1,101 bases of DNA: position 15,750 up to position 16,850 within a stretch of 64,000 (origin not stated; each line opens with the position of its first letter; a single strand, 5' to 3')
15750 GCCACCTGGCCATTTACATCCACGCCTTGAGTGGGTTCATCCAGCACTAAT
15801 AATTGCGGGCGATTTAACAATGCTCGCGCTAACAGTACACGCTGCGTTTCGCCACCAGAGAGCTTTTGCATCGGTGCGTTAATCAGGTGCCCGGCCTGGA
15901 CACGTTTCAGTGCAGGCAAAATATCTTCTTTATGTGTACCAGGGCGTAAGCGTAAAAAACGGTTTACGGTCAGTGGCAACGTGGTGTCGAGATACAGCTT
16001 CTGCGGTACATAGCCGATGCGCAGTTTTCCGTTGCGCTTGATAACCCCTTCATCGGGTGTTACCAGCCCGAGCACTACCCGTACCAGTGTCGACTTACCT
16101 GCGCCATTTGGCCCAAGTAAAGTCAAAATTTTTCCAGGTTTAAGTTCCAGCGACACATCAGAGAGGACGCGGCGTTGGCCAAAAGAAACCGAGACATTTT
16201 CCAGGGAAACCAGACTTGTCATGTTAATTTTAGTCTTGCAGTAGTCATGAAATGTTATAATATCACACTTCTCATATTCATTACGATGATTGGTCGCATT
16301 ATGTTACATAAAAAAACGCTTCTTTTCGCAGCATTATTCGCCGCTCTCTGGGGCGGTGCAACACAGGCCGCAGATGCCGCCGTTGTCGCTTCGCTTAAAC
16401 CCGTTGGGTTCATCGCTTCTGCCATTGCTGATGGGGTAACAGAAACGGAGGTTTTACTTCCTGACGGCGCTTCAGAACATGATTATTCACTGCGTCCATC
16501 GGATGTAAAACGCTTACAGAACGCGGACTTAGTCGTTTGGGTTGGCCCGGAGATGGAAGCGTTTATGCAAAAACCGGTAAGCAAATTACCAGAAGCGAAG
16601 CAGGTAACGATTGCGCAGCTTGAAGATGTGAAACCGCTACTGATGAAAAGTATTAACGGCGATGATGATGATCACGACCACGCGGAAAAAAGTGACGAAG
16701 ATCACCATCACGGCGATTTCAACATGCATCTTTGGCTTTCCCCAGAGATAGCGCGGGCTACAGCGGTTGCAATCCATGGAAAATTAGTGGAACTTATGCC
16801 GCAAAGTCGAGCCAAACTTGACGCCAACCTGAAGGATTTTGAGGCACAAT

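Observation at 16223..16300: Compact divergent znuCB / znuA control region with a single Zur palindrome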

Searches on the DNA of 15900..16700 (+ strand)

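Call 6: search_dna_similar(query=window:15900-16700:+, collection=ecoli_genomes, mode=near, max_rows=12)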
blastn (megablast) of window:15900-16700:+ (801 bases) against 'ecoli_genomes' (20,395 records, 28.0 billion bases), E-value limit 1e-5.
Records with a match: 5425; places in all: 5427; records where one place covers at least 80% of the query: 5425.
Genomes with a match: 5425 of 5426; with a place that covers at least 80% of the query: 5425. Places per genome that has any: lowest 1, median 1, highest 2. On chromosomes: 5426 places; on plasmids: 1.
Best place of each record, by identity: >=99% 3050; 95-99% 2375.
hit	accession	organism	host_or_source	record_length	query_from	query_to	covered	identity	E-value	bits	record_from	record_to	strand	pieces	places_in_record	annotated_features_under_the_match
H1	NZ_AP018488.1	Escherichia coli O157:H7 strain PV15-279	Homo sapiens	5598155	1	801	100%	100.0%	0e+0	1480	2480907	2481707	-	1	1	znuA: zinc ABC transporter substrate-binding protein ZnuA | znuC: zinc ABC transporter ATP-binding protein ZnuC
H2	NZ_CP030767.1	Escherichia coli strain 2017C-4109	missing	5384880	1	801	100%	100.0%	0e+0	1480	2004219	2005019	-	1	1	znuA: zinc ABC transporter substrate-binding protein ZnuA | znuC: zinc ABC transporter ATP-binding protein ZnuC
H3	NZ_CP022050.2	Escherichia coli O157 strain FDAARGOS_293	Homo sapiens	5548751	1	801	100%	100.0%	0e+0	1480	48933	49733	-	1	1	znuA: zinc ABC transporter substrate-binding protein ZnuA | znuC: zinc ABC transporter ATP-binding protein ZnuC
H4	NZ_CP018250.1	Escherichia coli strain 10671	Cattle faeces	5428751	1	801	100%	100.0%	0e+0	1480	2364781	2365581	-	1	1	znuA: zinc ABC transporter substrate-binding protein ZnuA | znuC: zinc ABC transporter ATP-binding protein ZnuC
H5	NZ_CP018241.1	Escherichia coli strain 319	missing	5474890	1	801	100%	100.0%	0e+0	1480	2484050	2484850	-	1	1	znuA: zinc ABC transporter substrate-binding protein ZnuA | znuC: zinc ABC transporter ATP-binding protein ZnuC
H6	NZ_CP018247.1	Escherichia coli strain 7784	Cattle faeces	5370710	1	801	100%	100.0%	0e+0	1480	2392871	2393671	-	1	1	znuA: zinc ABC transporter substrate-binding protein ZnuA | znuC: zinc ABC transporter ATP-binding protein ZnuC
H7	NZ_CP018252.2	Escherichia coli strain 9000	Cattle faeces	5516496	1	801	100%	100.0%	0e+0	1480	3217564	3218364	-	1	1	znuA: zinc ABC transporter substrate-binding protein ZnuA | znuC: zinc ABC transporter ATP-binding protein ZnuC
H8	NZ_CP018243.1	Escherichia coli strain 350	missing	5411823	1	801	100%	100.0%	0e+0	1480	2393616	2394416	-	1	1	znuA: zinc ABC transporter substrate-binding protein ZnuA | znuC: zinc ABC transporter ATP-binding protein ZnuC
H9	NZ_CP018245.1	Escherichia coli strain 472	missing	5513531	1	801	100%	100.0%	0e+0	1480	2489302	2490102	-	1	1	znuA: zinc ABC transporter substrate-binding protein ZnuA | znuC: zinc ABC transporter ATP-binding protein ZnuC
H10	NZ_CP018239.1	Escherichia coli strain 272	missing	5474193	1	801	100%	100.0%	0e+0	1480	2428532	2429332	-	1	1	znuA: zinc ABC transporter substrate-binding protein ZnuA | znuC: zinc ABC transporter ATP-binding protein ZnuC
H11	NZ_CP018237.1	Escherichia coli strain 155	missing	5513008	1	801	100%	100.0%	0e+0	1480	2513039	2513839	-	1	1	znuA: zinc ABC transporter substrate-binding protein ZnuA | znuC: zinc ABC transporter ATP-binding protein ZnuC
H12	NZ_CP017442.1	Escherichia coli O157:H7 strain 4276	Cattle Hide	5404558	1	801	100%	100.0%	0e+0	1480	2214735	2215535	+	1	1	znuA: zinc ABC transporter substrate-binding protein ZnuA | znuC: zinc ABC transporter ATP-binding protein ZnuC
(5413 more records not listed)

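Call 7: get_annotated_region(hit=H1, flank=3000)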
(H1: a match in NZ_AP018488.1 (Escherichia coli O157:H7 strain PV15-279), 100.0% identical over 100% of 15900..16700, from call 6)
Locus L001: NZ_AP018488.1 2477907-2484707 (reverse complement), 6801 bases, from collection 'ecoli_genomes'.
description: Escherichia coli O157:H7 strain PV15-279 chromosome, complete genome
organism: Escherichia coli O157:H7 strain PV15-279 (NCBI taxid 83334)
replicon: chromosome; assembly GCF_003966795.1
host: Homo sapiens; source: -; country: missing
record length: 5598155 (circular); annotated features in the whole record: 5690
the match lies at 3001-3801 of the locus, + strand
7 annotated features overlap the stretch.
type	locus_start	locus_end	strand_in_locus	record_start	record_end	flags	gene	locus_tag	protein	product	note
CDS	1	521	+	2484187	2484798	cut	ruvA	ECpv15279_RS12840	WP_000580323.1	Holliday junction branch migration protein RuvA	-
CDS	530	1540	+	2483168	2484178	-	ruvB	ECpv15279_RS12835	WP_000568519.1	Holliday junction branch migration DNA helicase RuvB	-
CDS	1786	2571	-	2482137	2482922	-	znuB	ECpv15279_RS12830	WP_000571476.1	zinc ABC transporter permease subunit ZnuB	-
CDS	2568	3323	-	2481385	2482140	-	znuC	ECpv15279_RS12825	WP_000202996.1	zinc ABC transporter ATP-binding protein ZnuC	-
CDS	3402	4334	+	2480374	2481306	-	znuA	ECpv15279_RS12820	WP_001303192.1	zinc ABC transporter substrate-binding protein ZnuA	-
CDS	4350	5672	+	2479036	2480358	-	mepM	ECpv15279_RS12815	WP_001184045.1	murein DD-endopeptidase MepM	-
CDS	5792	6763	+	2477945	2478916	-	lpxM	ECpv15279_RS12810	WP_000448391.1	lauroyl-Kdo(2)-lipid IV(A) myristoyltransferase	LpxM is lauroyl-Kdo(2)-lipid IV(A) myristoyltransferase, an enzyme characterized in Escherichia coli and involved in ...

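Call 22: search_dna_similar(query=window:16203-16320:+, collection=ecoli_genomes, mode=distant, rows=spread, max_rows=30)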
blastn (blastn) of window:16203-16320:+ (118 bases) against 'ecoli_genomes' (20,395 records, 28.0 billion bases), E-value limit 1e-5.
Records with a match: 5424; places in all: 5426; records where one place covers at least 80% of the query: 5424.
Genomes with a match: 5424 of 5426; with a place that covers at least 80% of the query: 5424. Places per genome that has any: lowest 1, median 1, highest 2. On chromosomes: 5425 places; on plasmids: 1.
Best place of each record, by identity: >=99% 5238; 95-99% 186.
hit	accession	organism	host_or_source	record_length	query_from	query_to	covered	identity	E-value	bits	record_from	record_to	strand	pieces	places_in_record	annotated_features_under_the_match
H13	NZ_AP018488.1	Escherichia coli O157:H7 strain PV15-279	Homo sapiens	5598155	1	118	100%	100.0%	9e-53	214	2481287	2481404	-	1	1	znuA: zinc ABC transporter substrate-binding protein ZnuA | znuC: zinc ABC transporter ATP-binding protein ZnuC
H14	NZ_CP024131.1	Escherichia coli strain 14EC007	clinical patient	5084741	1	118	100%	100.0%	9e-53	214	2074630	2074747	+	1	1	znuC: zinc ABC transporter ATP-binding protein ZnuC | znuA: zinc ABC transporter substrate-binding protein ZnuA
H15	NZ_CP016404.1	Escherichia coli strain 210221272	swine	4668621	1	118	100%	100.0%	9e-53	214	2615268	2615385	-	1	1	znuA: zinc ABC transporter substrate-binding protein ZnuA | znuC: zinc ABC transporter ATP-binding protein ZnuC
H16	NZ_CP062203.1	Escherichia coli strain K_EC180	swine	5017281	1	118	100%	100.0%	9e-53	214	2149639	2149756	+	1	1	znuC: zinc ABC transporter ATP-binding protein ZnuC | znuA: zinc ABC transporter substrate-binding protein ZnuA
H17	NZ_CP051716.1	Escherichia coli strain SCU-118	Homo sapiens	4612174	1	118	100%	100.0%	9e-53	214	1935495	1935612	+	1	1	znuC: zinc ABC transporter ATP-binding protein ZnuC | znuA: zinc ABC transporter substrate-binding protein ZnuA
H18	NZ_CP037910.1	Escherichia coli strain YSP8-1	pig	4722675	1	118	100%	100.0%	9e-53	214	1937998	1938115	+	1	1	znuC: zinc ABC transporter ATP-binding protein ZnuC | znuA: zinc ABC transporter substrate-binding protein ZnuA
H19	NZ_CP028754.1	Escherichia coli strain A21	opossum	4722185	1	118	100%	100.0%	9e-53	214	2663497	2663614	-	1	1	znuA: zinc ABC transporter substrate-binding protein ZnuA | znuC: zinc ABC transporter ATP-binding protein ZnuC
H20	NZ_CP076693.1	Escherichia coli strain S103EC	Homo sapiens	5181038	1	118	100%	100.0%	9e-53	214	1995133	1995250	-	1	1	znuA: zinc ABC transporter substrate-binding protein ZnuA | znuC: zinc ABC transporter ATP-binding protein ZnuC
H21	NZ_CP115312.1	Escherichia coli strain CUVET18-789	cat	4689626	1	118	100%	100.0%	9e-53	214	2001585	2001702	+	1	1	znuC: zinc ABC transporter ATP-binding protein ZnuC | znuA: zinc ABC transporter substrate-binding protein ZnuA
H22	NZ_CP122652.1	Escherichia coli strain ETEC4075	Sus scrofa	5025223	1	118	100%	100.0%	9e-53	214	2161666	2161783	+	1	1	znuC: zinc ABC transporter ATP-binding protein ZnuC | znuA: zinc ABC transporter substrate-binding protein ZnuA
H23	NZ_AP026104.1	Escherichia coli strain CEC96047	Homo sapiens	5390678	1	118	100%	100.0%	9e-53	214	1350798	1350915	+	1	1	znuC: zinc ABC transporter ATP-binding protein ZnuC | znuA: zinc ABC transporter substrate-binding protein ZnuA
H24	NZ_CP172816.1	Escherichia coli strain BS-01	Gallus gallus domesticus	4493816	1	118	100%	100.0%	9e-53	214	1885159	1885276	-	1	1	znuA: zinc ABC transporter substrate-binding protein ZnuA | znuC: zinc ABC transporter ATP-binding protein ZnuC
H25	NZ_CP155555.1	Escherichia coli strain LZHX12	a children's rocking car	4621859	1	118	100%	100.0%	9e-53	214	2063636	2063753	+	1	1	znuC: zinc ABC transporter ATP-binding protein ZnuC | znuA: zinc ABC transporter substrate-binding protein ZnuA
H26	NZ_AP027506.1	Escherichia coli strain LR-27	Homo sapiens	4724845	1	118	100%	100.0%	9e-53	214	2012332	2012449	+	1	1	znuC: zinc ABC transporter ATP-binding protein ZnuC | znuA: zinc ABC transporter substrate-binding protein ZnuA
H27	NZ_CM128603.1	Escherichia coli strain E203449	Homo sapiens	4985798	1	118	100%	100.0%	9e-53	214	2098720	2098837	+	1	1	znuC: zinc ABC transporter ATP-binding protein ZnuC | znuA: zinc ABC transporter substrate-binding protein ZnuA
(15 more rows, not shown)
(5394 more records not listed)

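Call 50: search_dna_similar(query=window:16242-16272:+, collection=ecoli_genomes, mode=distant, max_evalue=10, rows=spread, max_rows=12)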
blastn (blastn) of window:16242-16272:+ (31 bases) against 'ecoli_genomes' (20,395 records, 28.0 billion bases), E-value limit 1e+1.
Records with a match: 5469; places in all: 5474; records where one place covers at least 80% of the query: 5424.
Genomes with a match: 5424 of 5426; with a place that covers at least 80% of the query: 5424. Places per genome that has any: lowest 1, median 1, highest 2. On chromosomes: 5428 places; on plasmids: 46.
Best place of each record, by identity: >=99% 5191; 95-99% 146; 90-95% 132.
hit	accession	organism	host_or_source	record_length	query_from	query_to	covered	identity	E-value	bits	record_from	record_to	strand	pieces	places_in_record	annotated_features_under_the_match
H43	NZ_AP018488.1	Escherichia coli O157:H7 strain PV15-279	Homo sapiens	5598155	1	31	100%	100.0%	5e-7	57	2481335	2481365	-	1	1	none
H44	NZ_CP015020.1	Escherichia coli strain 28RC1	Bovine carcass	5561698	1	31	100%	100.0%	5e-7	57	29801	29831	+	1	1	none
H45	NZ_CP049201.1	Escherichia coli strain PapRG-04-4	Papio papio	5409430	1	31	100%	100.0%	5e-7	57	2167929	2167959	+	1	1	none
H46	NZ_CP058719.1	Escherichia coli strain M159-1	Manis javanica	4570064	1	31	100%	100.0%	5e-7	57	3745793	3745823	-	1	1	none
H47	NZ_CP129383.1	Escherichia coli strain STEC434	Homo sapiens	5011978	1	31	100%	100.0%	5e-7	57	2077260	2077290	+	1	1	none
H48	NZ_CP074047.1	Escherichia coli strain PD7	Pig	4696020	1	31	100%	100.0%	5e-7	57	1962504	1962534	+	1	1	none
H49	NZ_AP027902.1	Escherichia coli strain 2018-11-1BCC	Homo sapiens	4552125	1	31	100%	100.0%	5e-7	57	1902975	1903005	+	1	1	none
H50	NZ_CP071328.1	Escherichia coli strain 4114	missing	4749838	1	31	100%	100.0%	5e-7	57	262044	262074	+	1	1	none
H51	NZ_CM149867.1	Escherichia coli strain HCP6S3_I2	Sus scrofa domesticus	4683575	1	31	100%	100.0%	5e-7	57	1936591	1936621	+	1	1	none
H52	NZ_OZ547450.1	Escherichia coli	Homo sapiens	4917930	1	31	100%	100.0%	5e-7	57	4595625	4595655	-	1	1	none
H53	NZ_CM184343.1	Escherichia coli strain ES5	Aquarana catesbeiana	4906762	1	31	100%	100.0%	5e-7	57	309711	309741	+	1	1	none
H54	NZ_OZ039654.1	Escherichia coli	-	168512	9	31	74%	91.3%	6e+0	34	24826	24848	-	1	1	none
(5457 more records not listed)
